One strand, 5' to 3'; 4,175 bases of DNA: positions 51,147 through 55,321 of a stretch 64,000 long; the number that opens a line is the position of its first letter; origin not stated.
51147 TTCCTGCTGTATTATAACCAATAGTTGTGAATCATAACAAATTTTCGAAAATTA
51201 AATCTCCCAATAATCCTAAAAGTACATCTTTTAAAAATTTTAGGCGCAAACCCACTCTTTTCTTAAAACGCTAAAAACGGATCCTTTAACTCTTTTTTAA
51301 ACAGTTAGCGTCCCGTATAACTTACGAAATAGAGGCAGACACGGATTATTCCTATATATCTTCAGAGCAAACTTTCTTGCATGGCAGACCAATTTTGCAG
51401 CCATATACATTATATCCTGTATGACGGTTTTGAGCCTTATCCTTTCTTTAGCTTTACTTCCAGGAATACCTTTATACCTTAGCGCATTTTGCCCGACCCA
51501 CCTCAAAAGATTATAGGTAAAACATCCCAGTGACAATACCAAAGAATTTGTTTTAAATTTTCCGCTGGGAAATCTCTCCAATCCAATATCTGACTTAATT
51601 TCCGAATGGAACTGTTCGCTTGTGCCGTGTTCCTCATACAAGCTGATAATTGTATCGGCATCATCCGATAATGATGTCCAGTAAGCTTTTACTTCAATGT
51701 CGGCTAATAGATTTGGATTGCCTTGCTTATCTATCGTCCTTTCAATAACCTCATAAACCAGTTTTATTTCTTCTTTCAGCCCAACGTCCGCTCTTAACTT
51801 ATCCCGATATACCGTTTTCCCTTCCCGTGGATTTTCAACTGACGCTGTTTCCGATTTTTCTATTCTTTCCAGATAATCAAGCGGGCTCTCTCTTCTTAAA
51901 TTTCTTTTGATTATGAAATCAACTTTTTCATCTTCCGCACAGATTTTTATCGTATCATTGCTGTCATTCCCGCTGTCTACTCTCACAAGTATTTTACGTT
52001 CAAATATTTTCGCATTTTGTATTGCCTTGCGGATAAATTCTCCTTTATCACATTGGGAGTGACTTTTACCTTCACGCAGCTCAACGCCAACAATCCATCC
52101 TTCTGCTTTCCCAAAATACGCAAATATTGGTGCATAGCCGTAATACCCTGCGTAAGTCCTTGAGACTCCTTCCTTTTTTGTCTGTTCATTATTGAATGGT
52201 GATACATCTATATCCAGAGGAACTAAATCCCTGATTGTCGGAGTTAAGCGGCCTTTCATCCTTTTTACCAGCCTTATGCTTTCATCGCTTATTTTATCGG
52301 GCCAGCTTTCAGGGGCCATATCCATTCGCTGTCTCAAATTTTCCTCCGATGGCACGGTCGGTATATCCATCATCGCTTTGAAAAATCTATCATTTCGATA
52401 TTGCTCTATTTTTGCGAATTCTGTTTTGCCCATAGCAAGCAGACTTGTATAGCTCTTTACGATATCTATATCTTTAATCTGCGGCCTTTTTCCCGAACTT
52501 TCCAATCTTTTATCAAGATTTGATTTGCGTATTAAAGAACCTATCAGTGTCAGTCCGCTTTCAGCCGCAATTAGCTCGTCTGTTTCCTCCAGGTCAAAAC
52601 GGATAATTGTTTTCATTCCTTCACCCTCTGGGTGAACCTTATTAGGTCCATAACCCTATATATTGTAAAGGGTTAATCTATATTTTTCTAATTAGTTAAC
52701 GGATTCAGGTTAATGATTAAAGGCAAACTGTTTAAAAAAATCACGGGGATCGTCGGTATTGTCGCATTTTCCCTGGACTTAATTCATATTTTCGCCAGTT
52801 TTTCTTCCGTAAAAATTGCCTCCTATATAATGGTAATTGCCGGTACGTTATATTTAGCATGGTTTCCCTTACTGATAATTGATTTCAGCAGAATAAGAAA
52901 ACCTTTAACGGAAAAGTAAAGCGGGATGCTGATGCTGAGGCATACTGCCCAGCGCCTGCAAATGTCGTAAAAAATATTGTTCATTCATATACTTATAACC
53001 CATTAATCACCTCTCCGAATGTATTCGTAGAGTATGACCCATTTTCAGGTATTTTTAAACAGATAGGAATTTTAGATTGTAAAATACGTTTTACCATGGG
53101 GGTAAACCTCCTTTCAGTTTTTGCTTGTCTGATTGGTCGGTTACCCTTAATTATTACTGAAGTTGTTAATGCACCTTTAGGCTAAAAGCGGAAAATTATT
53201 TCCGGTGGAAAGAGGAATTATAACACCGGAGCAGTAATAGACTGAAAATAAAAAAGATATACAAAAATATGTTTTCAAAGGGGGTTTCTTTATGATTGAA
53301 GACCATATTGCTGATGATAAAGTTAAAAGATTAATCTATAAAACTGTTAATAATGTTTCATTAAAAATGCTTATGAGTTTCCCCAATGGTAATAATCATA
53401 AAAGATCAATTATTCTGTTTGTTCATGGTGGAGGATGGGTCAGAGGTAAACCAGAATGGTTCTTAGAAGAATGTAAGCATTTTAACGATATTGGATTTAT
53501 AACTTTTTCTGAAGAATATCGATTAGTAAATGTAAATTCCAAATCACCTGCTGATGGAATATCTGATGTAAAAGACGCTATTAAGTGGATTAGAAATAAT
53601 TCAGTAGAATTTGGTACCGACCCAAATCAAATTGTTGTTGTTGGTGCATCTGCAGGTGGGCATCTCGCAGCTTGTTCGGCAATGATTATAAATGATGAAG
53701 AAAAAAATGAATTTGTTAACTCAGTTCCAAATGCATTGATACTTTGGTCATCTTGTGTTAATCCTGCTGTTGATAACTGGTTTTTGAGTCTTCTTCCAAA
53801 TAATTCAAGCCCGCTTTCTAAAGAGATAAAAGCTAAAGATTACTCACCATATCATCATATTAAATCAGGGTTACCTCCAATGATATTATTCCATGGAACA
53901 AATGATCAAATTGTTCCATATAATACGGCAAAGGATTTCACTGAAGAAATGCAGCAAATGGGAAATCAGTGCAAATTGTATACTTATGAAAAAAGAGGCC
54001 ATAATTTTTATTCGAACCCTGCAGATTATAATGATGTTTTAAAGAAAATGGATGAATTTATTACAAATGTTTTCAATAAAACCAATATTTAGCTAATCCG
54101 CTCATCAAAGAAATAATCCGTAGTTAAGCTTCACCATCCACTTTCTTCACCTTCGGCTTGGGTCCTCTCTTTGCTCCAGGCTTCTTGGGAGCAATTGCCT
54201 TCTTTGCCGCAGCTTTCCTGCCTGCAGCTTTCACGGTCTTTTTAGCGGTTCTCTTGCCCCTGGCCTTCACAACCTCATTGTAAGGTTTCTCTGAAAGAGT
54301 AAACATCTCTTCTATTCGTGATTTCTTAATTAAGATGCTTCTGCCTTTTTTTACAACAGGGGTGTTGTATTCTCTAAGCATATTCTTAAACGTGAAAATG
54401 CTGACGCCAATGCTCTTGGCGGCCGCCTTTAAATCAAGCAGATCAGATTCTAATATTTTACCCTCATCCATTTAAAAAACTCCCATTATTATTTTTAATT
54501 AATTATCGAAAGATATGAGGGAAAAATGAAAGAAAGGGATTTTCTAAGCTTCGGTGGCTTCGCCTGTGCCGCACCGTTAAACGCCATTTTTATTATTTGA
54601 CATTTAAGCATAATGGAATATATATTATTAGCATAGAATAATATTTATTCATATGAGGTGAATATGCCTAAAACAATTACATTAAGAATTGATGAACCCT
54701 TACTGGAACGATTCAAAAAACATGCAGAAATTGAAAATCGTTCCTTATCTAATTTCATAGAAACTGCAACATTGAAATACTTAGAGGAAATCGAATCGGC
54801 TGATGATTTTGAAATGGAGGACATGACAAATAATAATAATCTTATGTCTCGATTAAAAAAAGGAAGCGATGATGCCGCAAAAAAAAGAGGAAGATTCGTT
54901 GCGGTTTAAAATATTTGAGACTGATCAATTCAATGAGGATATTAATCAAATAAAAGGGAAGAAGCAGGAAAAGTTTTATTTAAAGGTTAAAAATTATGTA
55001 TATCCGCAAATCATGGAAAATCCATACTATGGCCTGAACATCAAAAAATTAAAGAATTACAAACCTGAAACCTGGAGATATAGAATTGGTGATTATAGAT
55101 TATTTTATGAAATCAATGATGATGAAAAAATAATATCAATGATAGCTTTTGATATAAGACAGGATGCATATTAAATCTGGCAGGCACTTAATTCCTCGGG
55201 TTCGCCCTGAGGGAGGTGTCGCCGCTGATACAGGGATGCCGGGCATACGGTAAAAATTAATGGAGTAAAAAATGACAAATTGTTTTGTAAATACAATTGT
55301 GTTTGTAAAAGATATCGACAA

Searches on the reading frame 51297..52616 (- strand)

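Call 71: search_protein_families(library=pfam, max_evalue=0.001, proteins=[window:51297-52616:-])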
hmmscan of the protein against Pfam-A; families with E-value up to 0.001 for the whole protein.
window:51297-52616:- (439 aa): 2 families
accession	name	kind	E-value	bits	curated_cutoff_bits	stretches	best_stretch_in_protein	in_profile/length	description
PF13701.12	DDE_Tnp_1_4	-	1.6e-26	93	34.7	1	16-436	18-429/435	Transposase DDE domain group 1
PF01609.27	DDE_Tnp_1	-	8e-06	26.2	23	1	134-370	7-200/200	Transposase DDE domain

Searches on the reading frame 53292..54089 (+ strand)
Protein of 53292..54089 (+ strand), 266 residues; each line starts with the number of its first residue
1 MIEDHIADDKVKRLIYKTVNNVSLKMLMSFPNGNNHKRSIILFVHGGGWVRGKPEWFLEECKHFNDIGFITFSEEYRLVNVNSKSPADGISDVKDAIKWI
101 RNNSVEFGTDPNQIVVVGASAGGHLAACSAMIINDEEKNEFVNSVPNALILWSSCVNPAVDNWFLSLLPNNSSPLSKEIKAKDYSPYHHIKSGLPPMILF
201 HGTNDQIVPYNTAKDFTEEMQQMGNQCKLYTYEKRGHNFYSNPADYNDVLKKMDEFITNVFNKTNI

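Call 71: search_protein_families(library=pfam, max_evalue=0.001, proteins=[window:53292-54089:+])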
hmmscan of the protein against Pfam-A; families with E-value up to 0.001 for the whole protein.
window:53292-54089:+ (266 aa): 9 families
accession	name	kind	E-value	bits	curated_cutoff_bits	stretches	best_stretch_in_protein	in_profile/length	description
PF20434.5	BD-FAE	-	1.8e-34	119.6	26.8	1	30-219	5-214/215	BD-FAE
PF07859.19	Abhydrolase_3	-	2.7e-22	80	25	1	41-240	1-209/210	alpha/beta hydrolase fold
PF00326.27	Peptidase_S9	-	2.4e-19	70.1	22.6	1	89-263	41-212/213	Prolyl oligopeptidase family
PF00135.34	COesterase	-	1.5e-09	37.8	27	1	34-130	99-201/515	Carboxylesterase family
PF02230.22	Abhydrolase_2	-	7.8e-08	32.9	23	1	195-240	154-202/217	Phospholipase/Carboxylesterase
PF01738.24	DLH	-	1.1e-06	28.9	21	1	195-247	144-198/217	Dienelactone hydrolase family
PF12146.15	Hydrolase_4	-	1.4e-06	28.2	27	0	196-239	193-234/239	Serine aminopeptidase, S33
PF12697.13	Abhydrolase_6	-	1.9e-06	29.1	26.3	1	41-248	1-216/217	Alpha/beta hydrolase family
PF08386.16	Abhydrolase_4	-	1.8e-05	25.2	21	1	188-242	27-78/103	TAP-like protein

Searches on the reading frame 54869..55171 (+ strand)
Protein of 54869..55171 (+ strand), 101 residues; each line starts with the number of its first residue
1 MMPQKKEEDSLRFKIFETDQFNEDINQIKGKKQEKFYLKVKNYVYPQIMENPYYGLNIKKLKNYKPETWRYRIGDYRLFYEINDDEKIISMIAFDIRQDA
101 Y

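Call 71: search_protein_families(library=pfam, max_evalue=0.001, proteins=[window:54869-55171:+])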
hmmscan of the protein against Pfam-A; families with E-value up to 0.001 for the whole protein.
window:54869-55171:+ (101 aa): 1 family
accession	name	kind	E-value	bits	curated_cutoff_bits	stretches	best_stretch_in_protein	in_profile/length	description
PF05016.21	ParE_toxin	-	5.1e-07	30.6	23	1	48-100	39-88/89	ParE toxin of type II toxin-antitoxin system, parDE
